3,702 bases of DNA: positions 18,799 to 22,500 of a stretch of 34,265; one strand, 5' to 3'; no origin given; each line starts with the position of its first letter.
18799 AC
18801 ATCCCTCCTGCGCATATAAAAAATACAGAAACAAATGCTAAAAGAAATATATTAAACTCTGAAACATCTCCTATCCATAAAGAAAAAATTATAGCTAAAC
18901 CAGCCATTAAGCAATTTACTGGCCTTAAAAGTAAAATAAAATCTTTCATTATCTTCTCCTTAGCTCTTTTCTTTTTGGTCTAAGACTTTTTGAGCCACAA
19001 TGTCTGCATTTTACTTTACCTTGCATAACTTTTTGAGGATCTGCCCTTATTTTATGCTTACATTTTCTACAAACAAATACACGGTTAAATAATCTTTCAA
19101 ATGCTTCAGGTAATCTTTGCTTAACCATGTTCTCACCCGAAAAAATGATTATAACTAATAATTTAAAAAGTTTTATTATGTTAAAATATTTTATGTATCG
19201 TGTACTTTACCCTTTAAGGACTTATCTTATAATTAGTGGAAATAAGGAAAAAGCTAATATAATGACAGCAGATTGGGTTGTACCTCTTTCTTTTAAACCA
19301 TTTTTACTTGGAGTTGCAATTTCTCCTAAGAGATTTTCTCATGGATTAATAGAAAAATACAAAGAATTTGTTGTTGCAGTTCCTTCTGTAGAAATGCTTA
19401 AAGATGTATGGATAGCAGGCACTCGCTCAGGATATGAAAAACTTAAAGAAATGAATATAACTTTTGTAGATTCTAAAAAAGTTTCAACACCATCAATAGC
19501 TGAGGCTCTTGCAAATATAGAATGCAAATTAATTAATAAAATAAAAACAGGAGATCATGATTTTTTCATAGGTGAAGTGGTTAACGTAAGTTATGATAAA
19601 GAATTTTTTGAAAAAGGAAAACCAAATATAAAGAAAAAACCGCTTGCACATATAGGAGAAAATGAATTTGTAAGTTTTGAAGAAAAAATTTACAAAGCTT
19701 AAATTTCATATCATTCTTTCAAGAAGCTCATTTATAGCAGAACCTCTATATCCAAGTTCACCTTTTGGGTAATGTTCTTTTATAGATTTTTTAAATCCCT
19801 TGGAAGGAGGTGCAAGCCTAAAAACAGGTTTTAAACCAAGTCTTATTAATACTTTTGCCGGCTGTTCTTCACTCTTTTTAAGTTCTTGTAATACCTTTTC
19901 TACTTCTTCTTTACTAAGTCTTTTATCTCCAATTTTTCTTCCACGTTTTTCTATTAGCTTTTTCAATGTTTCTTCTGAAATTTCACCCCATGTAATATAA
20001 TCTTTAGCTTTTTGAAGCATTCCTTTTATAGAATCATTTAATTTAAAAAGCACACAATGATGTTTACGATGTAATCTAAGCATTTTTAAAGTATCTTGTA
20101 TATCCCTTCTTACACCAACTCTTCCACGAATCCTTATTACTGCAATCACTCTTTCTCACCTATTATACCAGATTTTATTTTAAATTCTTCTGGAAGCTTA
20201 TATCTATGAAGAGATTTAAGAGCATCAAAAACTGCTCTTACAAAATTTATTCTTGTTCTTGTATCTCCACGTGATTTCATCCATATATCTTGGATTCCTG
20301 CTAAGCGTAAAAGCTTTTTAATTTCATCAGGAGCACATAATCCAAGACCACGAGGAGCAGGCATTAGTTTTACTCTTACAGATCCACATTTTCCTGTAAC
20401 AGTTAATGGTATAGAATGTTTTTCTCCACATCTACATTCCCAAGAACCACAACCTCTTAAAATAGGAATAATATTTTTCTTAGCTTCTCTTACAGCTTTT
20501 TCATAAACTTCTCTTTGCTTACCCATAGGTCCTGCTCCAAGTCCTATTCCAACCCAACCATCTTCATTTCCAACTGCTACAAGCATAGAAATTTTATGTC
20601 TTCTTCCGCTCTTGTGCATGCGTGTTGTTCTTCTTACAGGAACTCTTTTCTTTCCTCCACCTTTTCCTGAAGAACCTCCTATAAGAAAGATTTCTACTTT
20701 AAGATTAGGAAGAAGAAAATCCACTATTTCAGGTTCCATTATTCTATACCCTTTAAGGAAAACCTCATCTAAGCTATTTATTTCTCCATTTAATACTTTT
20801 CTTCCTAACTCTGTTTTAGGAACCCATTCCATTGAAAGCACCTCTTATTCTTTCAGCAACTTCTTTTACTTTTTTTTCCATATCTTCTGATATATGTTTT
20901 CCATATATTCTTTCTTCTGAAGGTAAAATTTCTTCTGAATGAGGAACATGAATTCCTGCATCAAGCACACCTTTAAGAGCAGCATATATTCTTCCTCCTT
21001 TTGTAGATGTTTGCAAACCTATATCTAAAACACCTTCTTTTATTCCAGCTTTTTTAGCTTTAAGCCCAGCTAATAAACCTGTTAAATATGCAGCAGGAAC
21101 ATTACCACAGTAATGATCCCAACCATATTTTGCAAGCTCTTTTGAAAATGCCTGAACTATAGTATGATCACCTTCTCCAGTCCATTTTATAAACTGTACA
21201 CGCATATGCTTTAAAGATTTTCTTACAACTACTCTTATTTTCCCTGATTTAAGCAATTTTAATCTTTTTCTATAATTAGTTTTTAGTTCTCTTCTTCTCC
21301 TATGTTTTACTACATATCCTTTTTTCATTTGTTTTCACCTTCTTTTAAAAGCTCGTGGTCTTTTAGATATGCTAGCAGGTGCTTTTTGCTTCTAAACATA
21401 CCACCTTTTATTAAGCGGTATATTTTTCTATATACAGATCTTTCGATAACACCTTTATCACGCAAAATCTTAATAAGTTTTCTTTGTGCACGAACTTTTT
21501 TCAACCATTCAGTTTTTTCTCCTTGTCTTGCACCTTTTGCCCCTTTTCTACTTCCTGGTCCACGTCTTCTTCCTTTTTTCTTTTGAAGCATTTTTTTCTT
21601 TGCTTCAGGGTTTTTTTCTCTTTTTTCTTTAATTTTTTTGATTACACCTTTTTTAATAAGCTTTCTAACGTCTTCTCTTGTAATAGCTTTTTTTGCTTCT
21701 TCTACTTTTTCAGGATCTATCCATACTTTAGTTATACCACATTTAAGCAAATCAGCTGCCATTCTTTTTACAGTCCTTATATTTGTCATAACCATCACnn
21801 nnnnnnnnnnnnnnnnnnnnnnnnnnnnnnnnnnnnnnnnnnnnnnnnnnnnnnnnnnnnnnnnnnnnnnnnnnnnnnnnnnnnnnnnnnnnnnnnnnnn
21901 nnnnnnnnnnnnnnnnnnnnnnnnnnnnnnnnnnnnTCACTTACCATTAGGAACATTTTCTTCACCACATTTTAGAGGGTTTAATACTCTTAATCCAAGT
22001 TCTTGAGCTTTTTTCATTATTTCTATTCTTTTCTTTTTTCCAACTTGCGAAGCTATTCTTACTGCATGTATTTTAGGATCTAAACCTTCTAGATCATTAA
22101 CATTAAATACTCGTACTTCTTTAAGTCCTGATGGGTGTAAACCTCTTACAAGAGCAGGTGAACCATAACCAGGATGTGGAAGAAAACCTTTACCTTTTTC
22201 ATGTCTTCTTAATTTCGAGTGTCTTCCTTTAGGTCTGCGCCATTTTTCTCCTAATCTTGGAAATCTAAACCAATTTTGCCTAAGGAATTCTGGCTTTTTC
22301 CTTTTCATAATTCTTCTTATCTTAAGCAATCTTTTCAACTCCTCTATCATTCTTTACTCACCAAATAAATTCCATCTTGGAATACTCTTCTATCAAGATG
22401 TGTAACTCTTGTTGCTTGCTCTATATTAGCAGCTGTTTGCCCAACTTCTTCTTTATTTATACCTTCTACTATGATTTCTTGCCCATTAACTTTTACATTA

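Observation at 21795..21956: Unannotated 53-aa CPxCG zinc-ribbon ORF wedged between eL32 and eL19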

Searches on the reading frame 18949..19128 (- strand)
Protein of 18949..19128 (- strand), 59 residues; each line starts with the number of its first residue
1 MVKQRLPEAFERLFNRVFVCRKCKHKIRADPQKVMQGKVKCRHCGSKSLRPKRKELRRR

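Call 80: search_protein_families(library=pfam, proteins=[window:18949-19128:-], max_evalue=0.001)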
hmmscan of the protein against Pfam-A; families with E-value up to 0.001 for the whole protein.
window:18949-19128:- (59 aa): 0 families

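Call 81: search_protein_families(library=ncbifam, proteins=[window:18949-19128:-], max_evalue=0.01)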
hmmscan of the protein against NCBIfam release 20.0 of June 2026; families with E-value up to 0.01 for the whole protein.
window:18949-19128:- (59 aa): 2 families
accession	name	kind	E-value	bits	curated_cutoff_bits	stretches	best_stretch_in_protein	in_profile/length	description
NF003161.0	PRK04136.1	equivalog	4.2e-07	29.4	54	1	5-58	3-48/49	50S ribosomal protein L40e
NF001607.0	PRK00398.1-4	equivalog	0.0064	16.2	89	1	16-59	8-49/53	DNA-directed RNA polymerase subunit P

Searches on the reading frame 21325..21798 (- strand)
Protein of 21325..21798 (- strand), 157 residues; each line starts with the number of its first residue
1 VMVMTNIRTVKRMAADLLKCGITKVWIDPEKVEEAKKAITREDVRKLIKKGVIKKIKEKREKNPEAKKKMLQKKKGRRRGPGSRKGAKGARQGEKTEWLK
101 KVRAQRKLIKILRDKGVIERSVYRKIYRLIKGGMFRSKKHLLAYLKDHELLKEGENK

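Call 4: search_protein_families(library=pfam, proteins=[window:21325-21798:-], max_evalue=10)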
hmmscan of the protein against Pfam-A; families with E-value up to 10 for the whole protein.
window:21325-21798:- (157 aa): 6 families
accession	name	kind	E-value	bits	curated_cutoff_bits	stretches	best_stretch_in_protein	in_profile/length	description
PF25476.1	Ribosomal_L19e_C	-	9.2e-27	93.5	25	1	65-148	7-90/91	Ribosomal protein L19e, C-terminal domain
PF01280.26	Ribosomal_L19e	-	4.2e-22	78.3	25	1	6-55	1-50/53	Ribosomal protein L19e, N-terminal domain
PF22511.2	PBP2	-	0.028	14.6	27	1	15-55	25-50/63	PolB1 Binding Protein 2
PF11871.13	DUF3391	-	0.046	14.7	27.8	1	17-70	43-104/136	Domain of unknown function (DUF3391)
PF16994.11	Glyco_trans_4_5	-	0.11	12.7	26.6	1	13-51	24-62/172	Glycosyl-transferase family 4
PF13342.12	Toprim_Crpt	-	0.27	11.7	32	1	35-61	11-37/60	C-terminal repeat of topoisomerase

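Call 14: find_related_loci(query=window:21325-21789:-, collection=genome_contigs, flank=3000)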
Query window:21325-21789:- (154 aa) in genome_contigs; peptide patterns used: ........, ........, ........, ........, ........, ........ (x = any residue, [..] = any of these).
599 stretches matched a pattern (row limit reached: there are more); 2 encode a relative of the query (tblastn E <= 1e-3); 2 distinct loci.
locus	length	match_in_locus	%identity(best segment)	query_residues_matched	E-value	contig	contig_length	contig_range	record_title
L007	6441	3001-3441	39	1-147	1e-31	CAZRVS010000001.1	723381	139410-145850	MAG TPA_asm: uncultured Candidatus Bathyarchaeia archaeon isolate SRP323688_co1_270 genome assembly, contig: NODE_3_leng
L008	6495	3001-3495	39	3-154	2e-31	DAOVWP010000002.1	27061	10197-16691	MAG TPA_asm: Candidatus Nanohaloarchaea archaeon isolate CSMAG_1734 CSMAG_1734_k141_2162104_length_27061_cov_18.0659, wh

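Call 15: find_homologous_proteins(query=window:21325-21789:-, max_evalue=1e-20)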
Query window:21325-21789:- (154 aa): 278 proteins with E <= 1e-20 among 624 candidates; the best 120 are listed.
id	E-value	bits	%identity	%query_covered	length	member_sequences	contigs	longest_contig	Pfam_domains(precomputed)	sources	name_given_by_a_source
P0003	1.1e-81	290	100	94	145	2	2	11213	PF25476.2,PF01280.27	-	-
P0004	5.2e-79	281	90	100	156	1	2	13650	PF25476.2,PF01280.27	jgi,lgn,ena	-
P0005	2.0e-78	279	88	100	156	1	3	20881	PF25476.2,PF01280.27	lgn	-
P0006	2.3e-74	266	83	100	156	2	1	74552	PF25476.2,PF01280.27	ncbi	-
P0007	1.4e-72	260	81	100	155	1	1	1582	PF25476.2,PF01280.27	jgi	jgi:large subunit ribosomal protein L19e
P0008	1.3e-71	257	83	100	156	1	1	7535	PF25476.2,PF01280.27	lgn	-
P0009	1.5e-71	257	82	97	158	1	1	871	PF25476.2,PF01280.27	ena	-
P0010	2.1e-68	247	77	100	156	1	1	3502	PF25476.2,PF01280.27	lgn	-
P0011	7.6e-68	245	77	97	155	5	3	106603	PF25476.2,PF01280.27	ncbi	-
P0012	1.8e-67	244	80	99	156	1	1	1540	PF25476.2,PF01280.27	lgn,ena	-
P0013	7.0e-67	242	77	100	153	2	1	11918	PF25476.2,PF01280.27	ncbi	-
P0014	8.4e-65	235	74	97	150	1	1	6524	PF25476.2,PF01280.27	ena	-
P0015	1.3e-64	234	74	97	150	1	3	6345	PF25476.2,PF01280.27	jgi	jgi:large subunit ribosomal protein L19e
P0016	6.6e-63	229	73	97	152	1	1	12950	PF25476.2,PF01280.27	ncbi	-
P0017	5.0e-62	226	71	97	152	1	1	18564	PF25476.2,PF01280.27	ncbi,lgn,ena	-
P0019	1.9e-54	202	66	97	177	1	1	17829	PF25476.2,PF01280.27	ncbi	-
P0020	2.4e-53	198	65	97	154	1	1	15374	PF25476.2,PF01280.27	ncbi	-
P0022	9.4e-48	180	56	97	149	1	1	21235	PF25476.2,PF01280.27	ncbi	-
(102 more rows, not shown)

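Call 16: find_encoding_contigs(protein=P0006, flank=1500, max_places=1)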
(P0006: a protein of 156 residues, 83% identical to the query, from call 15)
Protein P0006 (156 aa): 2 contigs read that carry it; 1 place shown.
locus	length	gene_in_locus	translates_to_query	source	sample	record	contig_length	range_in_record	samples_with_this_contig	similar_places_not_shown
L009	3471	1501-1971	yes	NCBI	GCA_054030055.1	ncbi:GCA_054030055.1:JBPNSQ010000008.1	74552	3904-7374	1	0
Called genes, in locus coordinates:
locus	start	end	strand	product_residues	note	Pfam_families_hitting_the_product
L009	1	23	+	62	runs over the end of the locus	PF00253:Ribosomal_S14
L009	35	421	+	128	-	PF00410:Ribosomal_S8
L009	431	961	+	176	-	PF00347:Ribosomal_L6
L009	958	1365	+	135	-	PF01655:Ribosomal_L32e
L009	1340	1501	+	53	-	-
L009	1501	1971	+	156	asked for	PF01280:Ribosomal_L19e, PF25476:Ribosomal_L19e_C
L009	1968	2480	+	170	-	PF17144:Ribosomal_L5e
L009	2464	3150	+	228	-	PF00333:Ribosomal_S5, PF03719:Ribosomal_S5_C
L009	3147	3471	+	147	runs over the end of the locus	PF00327:Ribosomal_L30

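Call 17: find_encoding_contigs(protein=P0011, flank=1500, max_places=1)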
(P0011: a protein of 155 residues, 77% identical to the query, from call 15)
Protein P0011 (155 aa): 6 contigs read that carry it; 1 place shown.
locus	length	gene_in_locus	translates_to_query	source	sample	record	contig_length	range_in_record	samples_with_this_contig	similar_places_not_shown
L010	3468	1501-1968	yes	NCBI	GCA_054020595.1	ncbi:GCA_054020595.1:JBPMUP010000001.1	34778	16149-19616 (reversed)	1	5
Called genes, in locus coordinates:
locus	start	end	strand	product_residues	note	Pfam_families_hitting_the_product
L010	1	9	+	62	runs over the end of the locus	PF00253:Ribosomal_S14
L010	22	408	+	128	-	PF00410:Ribosomal_S8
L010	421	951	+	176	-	PF00347:Ribosomal_L6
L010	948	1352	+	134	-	PF01655:Ribosomal_L32e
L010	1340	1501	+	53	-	-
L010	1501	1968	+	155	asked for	PF01280:Ribosomal_L19e, PF25476:Ribosomal_L19e_C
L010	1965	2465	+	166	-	PF17144:Ribosomal_L5e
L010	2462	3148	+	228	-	PF00333:Ribosomal_S5, PF03719:Ribosomal_S5_C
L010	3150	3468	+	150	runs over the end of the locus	PF00327:Ribosomal_L30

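Call 18: find_encoding_contigs(protein=P0016, flank=1500, max_places=1)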
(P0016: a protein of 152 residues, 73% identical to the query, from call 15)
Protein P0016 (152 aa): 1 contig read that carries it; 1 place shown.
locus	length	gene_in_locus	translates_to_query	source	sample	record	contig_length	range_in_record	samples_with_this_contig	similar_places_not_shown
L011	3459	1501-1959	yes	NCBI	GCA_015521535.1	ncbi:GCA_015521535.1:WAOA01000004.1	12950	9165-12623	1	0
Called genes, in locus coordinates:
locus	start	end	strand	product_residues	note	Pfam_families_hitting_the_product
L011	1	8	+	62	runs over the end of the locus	PF00253:Ribosomal_S14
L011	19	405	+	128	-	PF00410:Ribosomal_S8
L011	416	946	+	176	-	PF00347:Ribosomal_L6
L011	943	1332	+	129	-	PF01655:Ribosomal_L32e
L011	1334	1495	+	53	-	-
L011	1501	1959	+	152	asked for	PF01280:Ribosomal_L19e, PF25476:Ribosomal_L19e_C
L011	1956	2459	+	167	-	PF17144:Ribosomal_L5e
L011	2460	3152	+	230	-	PF00333:Ribosomal_S5, PF03719:Ribosomal_S5_C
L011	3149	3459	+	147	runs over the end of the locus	PF00327:Ribosomal_L30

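Call 22: find_encoding_contigs(protein=P0019, flank=1500, max_places=1)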
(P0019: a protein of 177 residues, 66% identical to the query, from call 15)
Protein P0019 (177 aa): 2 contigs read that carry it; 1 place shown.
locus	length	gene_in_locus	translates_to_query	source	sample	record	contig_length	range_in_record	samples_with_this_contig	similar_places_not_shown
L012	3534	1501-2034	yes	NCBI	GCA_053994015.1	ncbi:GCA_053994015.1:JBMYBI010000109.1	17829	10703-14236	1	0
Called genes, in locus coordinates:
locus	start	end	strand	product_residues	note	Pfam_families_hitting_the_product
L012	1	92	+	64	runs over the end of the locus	PF00253:Ribosomal_S14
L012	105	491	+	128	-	PF00410:Ribosomal_S8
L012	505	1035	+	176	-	PF00347:Ribosomal_L6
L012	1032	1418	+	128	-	PF01655:Ribosomal_L32e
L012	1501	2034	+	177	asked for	PF01280:Ribosomal_L19e, PF25476:Ribosomal_L19e_C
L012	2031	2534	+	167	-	PF17144:Ribosomal_L5e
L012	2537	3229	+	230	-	PF00333:Ribosomal_S5, PF03719:Ribosomal_S5_C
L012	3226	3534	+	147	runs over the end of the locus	PF00327:Ribosomal_L30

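Call 23: find_encoding_contigs(protein=P0020, flank=1500, max_places=1)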
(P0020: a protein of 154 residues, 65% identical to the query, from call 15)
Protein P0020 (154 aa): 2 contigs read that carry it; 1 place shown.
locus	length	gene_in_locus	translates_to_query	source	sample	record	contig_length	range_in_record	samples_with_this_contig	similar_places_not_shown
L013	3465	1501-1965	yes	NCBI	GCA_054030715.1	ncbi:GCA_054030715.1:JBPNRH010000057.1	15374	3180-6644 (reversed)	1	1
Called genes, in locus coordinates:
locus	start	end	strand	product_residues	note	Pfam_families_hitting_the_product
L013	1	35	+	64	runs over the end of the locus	PF00253:Ribosomal_S14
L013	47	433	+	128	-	PF00410:Ribosomal_S8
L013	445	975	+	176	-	PF00347:Ribosomal_L6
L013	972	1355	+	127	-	PF01655:Ribosomal_L32e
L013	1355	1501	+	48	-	-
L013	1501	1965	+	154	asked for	PF01280:Ribosomal_L19e, PF25476:Ribosomal_L19e_C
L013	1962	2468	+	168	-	PF17144:Ribosomal_L5e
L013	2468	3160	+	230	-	PF00333:Ribosomal_S5, PF03719:Ribosomal_S5_C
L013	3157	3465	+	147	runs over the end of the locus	PF00327:Ribosomal_L30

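Call 24: find_encoding_contigs(protein=P0022, flank=1500, max_places=1)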
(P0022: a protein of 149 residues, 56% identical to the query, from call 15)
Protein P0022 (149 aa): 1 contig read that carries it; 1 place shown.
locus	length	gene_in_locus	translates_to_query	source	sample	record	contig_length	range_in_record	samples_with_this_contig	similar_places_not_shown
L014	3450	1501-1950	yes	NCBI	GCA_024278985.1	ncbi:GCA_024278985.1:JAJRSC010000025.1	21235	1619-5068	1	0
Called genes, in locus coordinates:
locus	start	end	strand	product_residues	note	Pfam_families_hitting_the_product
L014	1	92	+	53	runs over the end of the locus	PF00253:Ribosomal_S14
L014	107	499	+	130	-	PF00410:Ribosomal_S8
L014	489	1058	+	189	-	PF00347:Ribosomal_L6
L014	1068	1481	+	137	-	PF01655:Ribosomal_L32e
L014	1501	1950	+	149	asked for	PF01280:Ribosomal_L19e, PF25476:Ribosomal_L19e_C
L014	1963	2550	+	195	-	PF00861:Ribosomal_L18p (weak), PF17144:Ribosomal_L5e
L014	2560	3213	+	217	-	PF00333:Ribosomal_S5, PF03719:Ribosomal_S5_C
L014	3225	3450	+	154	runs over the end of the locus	PF00327:Ribosomal_L30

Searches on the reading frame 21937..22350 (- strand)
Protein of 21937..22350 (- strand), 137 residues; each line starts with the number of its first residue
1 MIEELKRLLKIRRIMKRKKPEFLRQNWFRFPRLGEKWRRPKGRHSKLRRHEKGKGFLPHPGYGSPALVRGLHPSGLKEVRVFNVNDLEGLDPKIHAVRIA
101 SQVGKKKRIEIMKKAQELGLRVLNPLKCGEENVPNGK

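Call 4: search_protein_families(library=pfam, proteins=[window:21937-22350:-], max_evalue=10)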
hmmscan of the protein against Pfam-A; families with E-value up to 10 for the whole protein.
window:21937-22350:- (137 aa): 1 family
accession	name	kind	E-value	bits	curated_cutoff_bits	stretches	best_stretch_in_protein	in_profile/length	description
PF01655.23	Ribosomal_L32e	-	8.8e-40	135.8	25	1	19-124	1-108/108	Ribosomal protein L32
